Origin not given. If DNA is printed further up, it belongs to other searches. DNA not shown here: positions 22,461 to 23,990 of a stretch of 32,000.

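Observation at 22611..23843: KS partner subunit with Cys-to-Arg, His-to-Asp and His-to-Asn substitutions and no CLF-type glutamine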

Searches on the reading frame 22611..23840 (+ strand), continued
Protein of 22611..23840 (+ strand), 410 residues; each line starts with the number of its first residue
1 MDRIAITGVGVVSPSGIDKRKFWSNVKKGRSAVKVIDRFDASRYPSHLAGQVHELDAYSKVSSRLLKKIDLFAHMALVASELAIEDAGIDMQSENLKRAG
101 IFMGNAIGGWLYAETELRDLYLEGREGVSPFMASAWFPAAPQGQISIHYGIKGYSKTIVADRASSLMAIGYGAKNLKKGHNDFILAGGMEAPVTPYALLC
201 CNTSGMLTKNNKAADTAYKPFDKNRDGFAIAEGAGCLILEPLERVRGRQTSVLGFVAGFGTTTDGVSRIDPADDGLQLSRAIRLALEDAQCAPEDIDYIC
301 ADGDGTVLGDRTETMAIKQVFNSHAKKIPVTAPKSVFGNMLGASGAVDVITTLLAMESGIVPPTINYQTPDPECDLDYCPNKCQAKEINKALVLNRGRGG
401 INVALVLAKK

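Call 42: find_encoding_contigs(protein=P0146, flank=10000, max_places=1)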
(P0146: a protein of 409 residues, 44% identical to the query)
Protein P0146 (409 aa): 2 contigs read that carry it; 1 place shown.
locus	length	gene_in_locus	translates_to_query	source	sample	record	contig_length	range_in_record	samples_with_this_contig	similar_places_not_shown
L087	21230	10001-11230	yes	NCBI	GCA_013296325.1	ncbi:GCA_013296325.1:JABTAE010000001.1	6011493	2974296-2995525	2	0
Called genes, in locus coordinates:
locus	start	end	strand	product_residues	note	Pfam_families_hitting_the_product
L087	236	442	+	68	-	-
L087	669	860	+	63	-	-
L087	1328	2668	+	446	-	PF04101:Glyco_tran_28_C (weak), PF06722:EryCIII-like_C, PF00201:UDPGT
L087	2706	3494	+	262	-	PF00440:TetR_N, PF14246:TetR_C_7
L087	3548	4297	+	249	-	PF00072:Response_reg, PF04397:LytTR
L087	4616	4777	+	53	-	PF13936:HTH_38 (weak)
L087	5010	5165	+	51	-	-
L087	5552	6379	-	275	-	PF13546:DDE_5 (faint)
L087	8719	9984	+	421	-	PF00109:ketoacyl-synt, PF02801:Ketoacyl-synt_C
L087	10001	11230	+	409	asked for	PF00109:ketoacyl-synt, PF00108:Thiolase_N (faint), PF02801:Ketoacyl-synt_C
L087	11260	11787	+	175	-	-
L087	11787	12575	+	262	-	PF04199:Cyclase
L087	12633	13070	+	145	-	PF03364:Polyketide_cyc (weak)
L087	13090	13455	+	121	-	PF01648:ACPS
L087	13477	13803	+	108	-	PF02627:CMD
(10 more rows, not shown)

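Call 52: search_protein_families(library=ncbifam, proteins=[window:22611-23840:+], max_evalue=0.001)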
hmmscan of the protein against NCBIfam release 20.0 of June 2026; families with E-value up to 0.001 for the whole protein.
window:22611-23840:+ (410 aa): 23 families
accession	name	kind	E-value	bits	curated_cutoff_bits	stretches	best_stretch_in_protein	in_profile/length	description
TIGR03150.1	fabF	equivalog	6.2e-115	384.1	493.75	1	3-407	2-406/407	beta-ketoacyl-ACP synthase II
NF005589.0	PRK07314.1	subfamily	1.6e-109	366.5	387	1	2-409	4-411/413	beta-ketoacyl-ACP synthase II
NF004970.0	PRK06333.1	subfamily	8.2e-89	298.4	525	1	1-409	3-421/424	beta-ketoacyl-ACP synthase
NF006274.0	PRK08439.1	equivalog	1.2e-83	281.2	621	1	1-409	1-405/406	beta-ketoacyl-ACP synthase II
NF005076.0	PRK06501.1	equivalog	4.2e-73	246.6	629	2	144-409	157-422/425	beta-ketoacyl-ACP synthase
NF006434.0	PRK08722.1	equivalog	2.6e-72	244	759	1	3-409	5-413/414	beta-ketoacyl-ACP synthase II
NF005490.0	PRK07103.1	equivalog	1.1e-63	215.7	445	1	1-409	3-412/414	polyketide beta-ketoacyl:acyl carrier protein synthase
NF006587.0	PRK09116.1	equivalog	6.8e-61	206.2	470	1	1-409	1-406/408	beta-ketoacyl-ACP synthase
NF005935.0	PRK07967.1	equivalog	6.2e-60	203.1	630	1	1-409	1-403/406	beta-ketoacyl-ACP synthase I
NF005916.1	PRK07910.1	equivalog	7.9e-58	196.3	560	1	3-409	13-417/418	KasA/KasB family beta-ketoacyl-ACP synthase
NF004618.0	PRK05952.1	equivalog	2.6e-53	181.3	455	1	3-409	3-382/384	beta-ketoacyl-ACP synthase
NF058662.1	cispenta_AmcF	equivalog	8.4e-46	156.6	325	1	167-408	134-368/369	cispentacin biosynthesis acyltransferase subunit AmcF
NF045894.1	PKS_plus_SDR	equivalog_domain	7.1e-41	139.9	1740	1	60-377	78-386/1515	type I polyketide synthase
NF006618.0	PRK09185.1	subfamily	1.1e-38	133.3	407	1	1-409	2-392/394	beta-ketoacyl-ACP synthase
NF040607.1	mycolic_Pks13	equivalog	8e-36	123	2100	1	58-378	174-486/1680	polyketide synthase Pks13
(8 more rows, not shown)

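Call 68: predict_structure(alignment_id=A6)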
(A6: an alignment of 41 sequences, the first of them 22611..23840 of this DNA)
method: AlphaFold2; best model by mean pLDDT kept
length: 410 residues; sequences in the alignment: 41
mean_pLDDT: 92.0   pTM: 0.93
mean pLDDT of the five models: 92.0, 91.9, 91.6, 90.6, 90.6
residues with pLDDT >= 90: 321; 70-90: 64; 50-70: 21; < 50: 4
segments of 3 or more residues with pLDDT < 50: 133-135
pLDDT, mean of each block of 10 residues (from residue 1): 92 96 96 95 96 86 83 92 97 96 80 67 70 53 91 93 96 94 96 87 92 96 97 97 95 97 90 96 98 97 96 98 95 97 97 98 97 95 97 94 97
secondary structure, 60 per line:
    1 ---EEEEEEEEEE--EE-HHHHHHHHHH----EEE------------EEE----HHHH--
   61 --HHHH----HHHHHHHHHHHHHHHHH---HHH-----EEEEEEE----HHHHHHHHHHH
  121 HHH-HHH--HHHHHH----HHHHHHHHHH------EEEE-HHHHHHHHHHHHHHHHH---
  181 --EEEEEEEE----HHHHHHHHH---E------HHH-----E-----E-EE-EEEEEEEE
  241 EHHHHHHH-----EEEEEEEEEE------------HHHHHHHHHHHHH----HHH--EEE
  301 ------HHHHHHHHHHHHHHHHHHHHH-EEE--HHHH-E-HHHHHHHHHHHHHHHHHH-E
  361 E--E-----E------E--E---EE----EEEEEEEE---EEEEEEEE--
elements in order: E4-13 H19-28 E33-35 E48-50 H55-58 H63-66 H71-87 E99-105 H110-123 H130-135 H140-149 E156-159 H161-177 E183-190 H195-203 E233-241 H242-248 E254-263 H276-288 E298-300 H307-327 E329-331 H334-337 H341-358 E390-397 E401-408

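Call 71: fold_search(model_id=the predicted structure, library=pdb)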
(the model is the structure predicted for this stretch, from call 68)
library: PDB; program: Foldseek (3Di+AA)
matches with E <= 10: 1270; with E <= 0.001: 1074
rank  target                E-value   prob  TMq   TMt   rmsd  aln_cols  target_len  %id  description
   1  4ls7_B                1.2e-51  1.00  0.96  0.95   1.5       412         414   39  Crystal structure of Bacillus subtilis beta-ketoacyl-ACP synthase II (FabF) in a non-covalent complex with cerulenin (released 2014-04-02)
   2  4ls5_B                1.9e-51  1.00  0.96  0.96   1.5       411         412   39  Crystal structure of beta-ketoacyl-ACP synthase II (FabF) from Bacillus subtilis (released 2014-04-02)
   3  4ls8_A                2.1e-51  1.00  0.96  0.94   1.5       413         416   39  Crystal structure of Bacillus subtilis beta-ketoacyl-ACP synthase II (FabF) in a covalent complex with cerulenin (released 2014-04-02)
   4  4ls6_B                3.0e-51  1.00  0.96  0.96   1.5       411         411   39  Crystal structure of beta-ketoacyl-ACP synthase II (FabF) I108F mutant from Bacillus subtilis (released 2014-04-02)
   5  4ls6_A                3.0e-51  1.00  0.96  0.96   1.5       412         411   38  Crystal structure of beta-ketoacyl-ACP synthase II (FabF) I108F mutant from Bacillus subtilis (released 2014-04-02)
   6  4ls5_A                3.7e-51  1.00  0.96  0.95   1.5       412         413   39  Crystal structure of beta-ketoacyl-ACP synthase II (FabF) from Bacillus subtilis (released 2014-04-02)
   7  4ls8_B                6.1e-51  1.00  0.95  0.94   1.6       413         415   39  Crystal structure of Bacillus subtilis beta-ketoacyl-ACP synthase II (FabF) in a covalent complex with cerulenin (released 2014-04-02)
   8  8pd1_A                6.5e-51  1.00  0.96  0.96   1.6       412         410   34  Pseudomonas aeruginosa FabF C164A mutant in complex with N-isopropyl-1H-imidazole-4-carboxamide (released 2024-01-10)
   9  2gqd_A                7.4e-51  1.00  0.96  0.95   1.6       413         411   36  The crystal structure of B-ketoacyl-ACP synthase II (FabF) from Staphylococcus aureus (released 2006-05-02)
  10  8r1v_A                1.6e-50  1.00  0.96  0.95   1.6       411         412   34  Pseudomonas aeruginosa FabF C164A in complex with N-(1,5-dimethyl-3-oxo-2-phenyl-2,3-dihydro-1H-pyrazol-4-yl)-2-(4-met (released 2024-03-06)
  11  1tqy_A                3.2e-50  1.00  0.95  0.93   1.8       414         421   32  The Actinorhodin Ketosynthase/Chain Length Factor (released 2004-07-27)
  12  8cne_A                3.6e-50  1.00  0.96  0.96   1.7       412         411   34  Pa.FabF-C164A in complex with N-(propan-2-yl)-1H-pyrazole-3-carboxamide (released 2024-01-10)
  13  4b7v_B                4.4e-50  1.00  0.96  0.96   1.6       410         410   34  Structure of wild type Pseudomonas aeruginosa FabF (KASII) (released 2013-09-04)
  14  8cn8_B                4.4e-50  1.00  0.95  0.93   1.6       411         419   34  apo Pseudomonas aeruginosa FabF C164A mutant (released 2024-01-10)
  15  8qer_A                6.4e-50  1.00  0.96  0.95   1.6       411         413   34  Pseudomonas aeruginosa FabF C164A in complex with 4-(1H-pyrazole-3-carbonylamino)pentanoic acid (released 2024-01-10)
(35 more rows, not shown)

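Call 72: list_cluster_members(proteins=[P0121, P0146, P0220, P0180, P0176, P0159, P0228, P0265, P0273, P0296])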
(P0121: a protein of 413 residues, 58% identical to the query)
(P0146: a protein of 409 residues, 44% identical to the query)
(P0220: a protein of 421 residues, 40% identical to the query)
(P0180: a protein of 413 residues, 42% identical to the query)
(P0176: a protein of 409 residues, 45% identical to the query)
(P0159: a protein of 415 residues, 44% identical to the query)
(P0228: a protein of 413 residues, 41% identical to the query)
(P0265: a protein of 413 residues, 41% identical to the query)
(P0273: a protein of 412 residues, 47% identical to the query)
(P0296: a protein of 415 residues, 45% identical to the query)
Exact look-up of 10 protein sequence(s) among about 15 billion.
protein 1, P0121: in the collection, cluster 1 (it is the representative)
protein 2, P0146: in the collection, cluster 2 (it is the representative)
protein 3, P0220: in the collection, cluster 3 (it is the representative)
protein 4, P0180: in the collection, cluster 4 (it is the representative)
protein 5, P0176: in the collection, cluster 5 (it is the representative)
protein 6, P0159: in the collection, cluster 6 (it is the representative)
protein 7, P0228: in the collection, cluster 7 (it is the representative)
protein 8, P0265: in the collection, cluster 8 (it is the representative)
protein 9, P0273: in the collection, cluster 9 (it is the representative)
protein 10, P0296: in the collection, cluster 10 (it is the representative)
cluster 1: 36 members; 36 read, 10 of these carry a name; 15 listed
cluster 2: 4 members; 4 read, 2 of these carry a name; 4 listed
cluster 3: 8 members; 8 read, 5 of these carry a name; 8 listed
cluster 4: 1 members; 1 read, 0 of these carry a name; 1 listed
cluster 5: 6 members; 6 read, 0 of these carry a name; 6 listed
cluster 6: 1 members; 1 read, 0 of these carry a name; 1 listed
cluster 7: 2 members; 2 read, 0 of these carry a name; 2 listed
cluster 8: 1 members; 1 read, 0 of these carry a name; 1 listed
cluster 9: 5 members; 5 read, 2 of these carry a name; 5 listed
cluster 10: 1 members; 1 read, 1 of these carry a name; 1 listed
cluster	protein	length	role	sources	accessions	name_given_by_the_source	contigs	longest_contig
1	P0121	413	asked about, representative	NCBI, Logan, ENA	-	-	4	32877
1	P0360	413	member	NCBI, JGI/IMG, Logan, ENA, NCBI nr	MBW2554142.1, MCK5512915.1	MAG: beta-ketoacyl-[acyl-carrier-protein] synthase family protein [Deltaproteobacteria ... | beta-ketoacyl-[acyl-carrier-protein] synthase family protein [Deltaproteobacteria ...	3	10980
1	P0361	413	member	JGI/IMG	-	3-oxoacyl-(acyl-carrier-protein) synthase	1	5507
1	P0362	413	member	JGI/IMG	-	3-oxoacyl-(acyl-carrier-protein) synthase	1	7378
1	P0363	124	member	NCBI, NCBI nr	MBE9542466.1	MAG: beta-ketoacyl-[acyl-carrier-protein] synthase II, partial [Proteobacteria bacterium] | beta-ketoacyl-[acyl-carrier-protein] synthase II [Pseudomonadota bacterium]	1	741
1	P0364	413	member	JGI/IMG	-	3-oxoacyl-(acyl-carrier-protein) synthase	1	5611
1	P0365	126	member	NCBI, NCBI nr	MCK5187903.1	MAG: beta-ketoacyl-[acyl-carrier-protein] synthase II, partial [Deltaproteobacteria ... | beta-ketoacyl-[acyl-carrier-protein] synthase II [Deltaproteobacteria bacterium]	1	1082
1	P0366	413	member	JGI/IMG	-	3-oxoacyl-(acyl-carrier-protein) synthase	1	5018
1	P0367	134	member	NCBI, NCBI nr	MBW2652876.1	MAG: beta-ketoacyl-[acyl-carrier-protein] synthase II, partial [Deltaproteobacteria ... | beta-ketoacyl-[acyl-carrier-protein] synthase II [Deltaproteobacteria bacterium]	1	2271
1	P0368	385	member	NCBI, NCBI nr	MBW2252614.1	MAG: beta-ketoacyl-[acyl-carrier-protein] synthase family protein, partial ... | beta-ketoacyl-[acyl-carrier-protein] synthase family protein [Deltaproteobacteria ...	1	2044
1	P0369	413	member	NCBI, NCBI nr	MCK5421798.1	MAG: beta-ketoacyl-[acyl-carrier-protein] synthase family protein [Deltaproteobacteria ... | beta-ketoacyl-[acyl-carrier-protein] synthase family protein [Deltaproteobacteria ...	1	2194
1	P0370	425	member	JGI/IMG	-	-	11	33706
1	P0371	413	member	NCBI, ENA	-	-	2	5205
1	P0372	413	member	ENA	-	-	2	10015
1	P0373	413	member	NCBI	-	-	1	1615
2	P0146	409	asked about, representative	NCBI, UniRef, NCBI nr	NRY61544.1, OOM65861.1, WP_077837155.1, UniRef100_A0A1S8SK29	beta-ketoacyl-[acyl-carrier-protein] synthase family protein [Clostridium beijerinckii] | 3-oxoacyl-[acyl-carrier-protein] synthase 2 n=1 Tax=Clostridium beijerinckii TaxID=1520 ... | beta-ketoacyl synthase N-terminal-like domain-containing protein [Clostridium ...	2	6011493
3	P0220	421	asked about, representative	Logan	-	-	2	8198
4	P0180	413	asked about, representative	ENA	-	-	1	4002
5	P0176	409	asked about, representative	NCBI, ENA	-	-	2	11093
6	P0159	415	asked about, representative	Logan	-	-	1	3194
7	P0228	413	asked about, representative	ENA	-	-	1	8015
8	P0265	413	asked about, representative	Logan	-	-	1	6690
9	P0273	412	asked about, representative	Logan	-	-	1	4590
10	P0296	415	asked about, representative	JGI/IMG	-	3-oxoacyl-[acyl-carrier-protein] synthase II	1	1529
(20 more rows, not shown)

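Call 74: search_solved_structures(query=P0159, max_evalue=1e-10, show_alignments=0)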
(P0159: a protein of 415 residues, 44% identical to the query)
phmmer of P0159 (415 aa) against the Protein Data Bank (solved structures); distinct sequences matched with E-value up to 1e-10: 123 (the best 60 are shown).
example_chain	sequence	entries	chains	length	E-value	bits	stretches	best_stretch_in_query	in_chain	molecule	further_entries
4ls5_A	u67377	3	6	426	2.5e-81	277.1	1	1-414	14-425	3-oxoacyl-[acyl-carrier-protein] synthase 2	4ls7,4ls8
4ls6_A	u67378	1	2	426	4.8e-81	276.2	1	1-414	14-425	3-oxoacyl-[acyl-carrier-protein] synthase 2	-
3o04_A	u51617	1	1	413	2.2e-78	267.4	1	1-413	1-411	beta-keto-acyl carrier protein synthase II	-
5sxo_A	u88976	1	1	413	2.2e-78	267.4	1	1-413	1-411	3-oxoacyl-[acyl-carrier-protein] synthase 2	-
4jb6_A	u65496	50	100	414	1.3e-71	245.2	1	1-413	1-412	3-oxoacyl-[acyl-carrier-protein] synthase 2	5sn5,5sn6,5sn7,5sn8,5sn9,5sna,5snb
8cou_A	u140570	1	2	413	1.5e-71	244.9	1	1-413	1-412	3-oxoacyl-[acyl-carrier-protein] synthase 2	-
8cn8_A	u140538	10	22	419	2.3e-71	244.3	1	1-413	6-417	3-oxoacyl-[acyl-carrier-protein] synthase 2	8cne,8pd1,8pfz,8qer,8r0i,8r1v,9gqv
7oc0_A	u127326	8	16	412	4.1e-71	243.5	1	3-413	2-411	3-oxoacyl-[acyl-carrier-protein] synthase 2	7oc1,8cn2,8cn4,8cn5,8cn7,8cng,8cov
8qm1_A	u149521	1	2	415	4.2e-71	243.4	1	1-413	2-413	3-oxoacyl-[acyl-carrier-protein] synthase 2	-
4b7v_A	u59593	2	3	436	5.1e-71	243.2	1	1-413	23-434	3-OXOACYL-[ACYL-CARRIER-PROTEIN] SYNTHASE 2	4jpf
8pj0_A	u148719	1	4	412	7.3e-71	242.7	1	3-413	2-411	3-oxoacyl-[acyl-carrier-protein] synthase 2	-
4r8e_A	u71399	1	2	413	9.2e-71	242.3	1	1-412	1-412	3-oxoacyl-[acyl-carrier-protein] synthase 2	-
9lpl_A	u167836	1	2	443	6.2e-70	239.6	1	2-414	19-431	3-oxoacyl-[acyl-carrier-protein] synthase 2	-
9s5h_B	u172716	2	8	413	1.1e-69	238.8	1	3-413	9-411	3-oxoacyl-(Acyl-carrier-protein) synthase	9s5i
4qav_A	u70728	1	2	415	1.1e-69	238.8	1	1-414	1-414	3-oxoacyl-[acyl-carrier-protein] synthase 2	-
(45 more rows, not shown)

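Call 77: get_annotated_region(hit=H23, flank=3000)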
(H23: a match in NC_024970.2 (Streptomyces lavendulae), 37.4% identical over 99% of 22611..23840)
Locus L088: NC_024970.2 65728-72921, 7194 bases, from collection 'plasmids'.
description: Streptomyces lavendulae subsp. lavendulae plasmid pSA3239, complete sequence
organism: Streptomyces lavendulae (NCBI taxid 58340)
taxonomy: Bacteria; Actinomycetota; Actinomycetes; Kitasatosporales; Streptomycetaceae; Streptomyces; Streptomyces lavendulae
host: -; source: -; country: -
typing (MOB-suite, as given by PLSDB): non-mobilizable; replicon rep_cluster_1789
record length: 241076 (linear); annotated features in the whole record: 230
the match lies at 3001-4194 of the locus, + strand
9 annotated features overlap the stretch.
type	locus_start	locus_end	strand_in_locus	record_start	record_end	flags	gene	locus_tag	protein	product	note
CDS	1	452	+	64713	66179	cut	-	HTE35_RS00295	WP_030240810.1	FAD-dependent monooxygenase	-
CDS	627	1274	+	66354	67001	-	-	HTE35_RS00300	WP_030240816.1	TetR/AcrR family transcriptional regulator C-terminal domain-containing protein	-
CDS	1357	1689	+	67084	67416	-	-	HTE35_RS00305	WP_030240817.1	TcmI family type II polyketide cyclase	-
CDS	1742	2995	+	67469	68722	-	-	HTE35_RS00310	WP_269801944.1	beta-ketoacyl-[acyl-carrier-protein] synthase family protein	GO:0006633 - fatty acid biosynthetic process [Evidence IEA]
CDS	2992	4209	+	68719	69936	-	-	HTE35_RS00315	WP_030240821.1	ketosynthase chain-length factor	-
CDS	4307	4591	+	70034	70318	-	-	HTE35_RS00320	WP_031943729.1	acyl carrier protein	-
CDS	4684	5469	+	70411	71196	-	fabG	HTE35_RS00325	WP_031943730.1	3-oxoacyl-ACP reductase FabG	-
CDS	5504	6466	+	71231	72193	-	-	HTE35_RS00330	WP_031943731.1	aromatase/cyclase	-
CDS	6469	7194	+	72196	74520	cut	-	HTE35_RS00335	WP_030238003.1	SDR family oxidoreductase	-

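Call 78: get_annotated_region(hit=H22, flank=3000)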
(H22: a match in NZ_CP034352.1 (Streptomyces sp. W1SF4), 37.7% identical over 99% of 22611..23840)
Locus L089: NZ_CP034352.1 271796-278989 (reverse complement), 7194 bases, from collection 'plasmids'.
description: Streptomyces sp. W1SF4 plasmid p2, complete sequence
organism: Streptomyces sp. W1SF4 (NCBI taxid 2305220)
taxonomy: Bacteria; Actinomycetota; Actinomycetes; Kitasatosporales; Streptomycetaceae; Streptomyces; Streptomyces sp. W1SF4
host: -; source: -; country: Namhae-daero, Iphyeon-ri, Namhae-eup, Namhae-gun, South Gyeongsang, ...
typing (MOB-suite, as given by PLSDB): non-mobilizable
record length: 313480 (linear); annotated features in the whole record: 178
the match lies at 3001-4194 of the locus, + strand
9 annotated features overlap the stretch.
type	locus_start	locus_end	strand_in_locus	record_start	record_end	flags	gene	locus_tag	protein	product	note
CDS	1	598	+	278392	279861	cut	-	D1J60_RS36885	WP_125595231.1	FAD-dependent monooxygenase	-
CDS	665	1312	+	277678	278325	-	-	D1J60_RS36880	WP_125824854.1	TetR/AcrR family transcriptional regulator C-terminal domain-containing protein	-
CDS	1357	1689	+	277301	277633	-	-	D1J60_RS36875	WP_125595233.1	TcmI family type II polyketide cyclase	-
CDS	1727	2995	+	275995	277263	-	-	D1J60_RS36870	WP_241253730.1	beta-ketoacyl-[acyl-carrier-protein] synthase family protein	GO:0006633 - fatty acid biosynthetic process [Evidence IEA]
CDS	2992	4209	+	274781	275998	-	-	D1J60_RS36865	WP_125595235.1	ketosynthase chain-length factor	-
CDS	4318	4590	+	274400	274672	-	-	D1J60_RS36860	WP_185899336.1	acyl carrier protein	-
CDS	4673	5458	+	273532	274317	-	-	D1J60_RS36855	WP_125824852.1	SDR family NAD(P)-dependent oxidoreductase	-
CDS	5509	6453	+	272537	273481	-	-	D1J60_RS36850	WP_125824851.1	aromatase/cyclase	-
CDS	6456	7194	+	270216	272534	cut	-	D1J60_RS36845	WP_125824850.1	SDR family oxidoreductase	-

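Call 79: get_annotated_region(hit=H35, flank=3000)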
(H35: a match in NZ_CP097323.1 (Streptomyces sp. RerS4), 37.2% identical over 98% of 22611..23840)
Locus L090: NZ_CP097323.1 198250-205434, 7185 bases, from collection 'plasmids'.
description: Streptomyces sp. RerS4 plasmid plas01
organism: Streptomyces sp. RerS4 (NCBI taxid 2942449)
taxonomy: Bacteria; Actinomycetota; Actinomycetes; Kitasatosporales; Streptomycetaceae; Streptomyces; Streptomyces sp. RerS4
host: -; source: root; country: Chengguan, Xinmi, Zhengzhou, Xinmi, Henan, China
typing (MOB-suite, as given by PLSDB): non-mobilizable
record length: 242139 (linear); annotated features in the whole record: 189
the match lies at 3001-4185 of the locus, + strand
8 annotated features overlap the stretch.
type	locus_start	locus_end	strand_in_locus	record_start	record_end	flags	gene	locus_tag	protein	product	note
CDS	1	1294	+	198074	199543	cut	-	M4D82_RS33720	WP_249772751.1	FAD-dependent monooxygenase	-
CDS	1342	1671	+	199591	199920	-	-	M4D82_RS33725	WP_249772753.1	TcmI family type II polyketide cyclase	-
CDS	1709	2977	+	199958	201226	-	-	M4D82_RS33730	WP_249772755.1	beta-ketoacyl-[acyl-carrier-protein] synthase family protein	GO:0006633 - fatty acid biosynthetic process [Evidence IEA]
CDS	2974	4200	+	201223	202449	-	-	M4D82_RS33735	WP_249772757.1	ketosynthase chain-length factor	-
CDS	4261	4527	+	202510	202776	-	-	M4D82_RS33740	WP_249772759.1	acyl carrier protein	-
CDS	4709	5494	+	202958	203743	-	fabG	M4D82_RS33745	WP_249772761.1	3-oxoacyl-ACP reductase FabG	-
CDS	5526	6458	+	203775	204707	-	-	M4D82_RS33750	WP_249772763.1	aromatase/cyclase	-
CDS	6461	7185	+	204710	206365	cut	-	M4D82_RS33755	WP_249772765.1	FAD-dependent monooxygenase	-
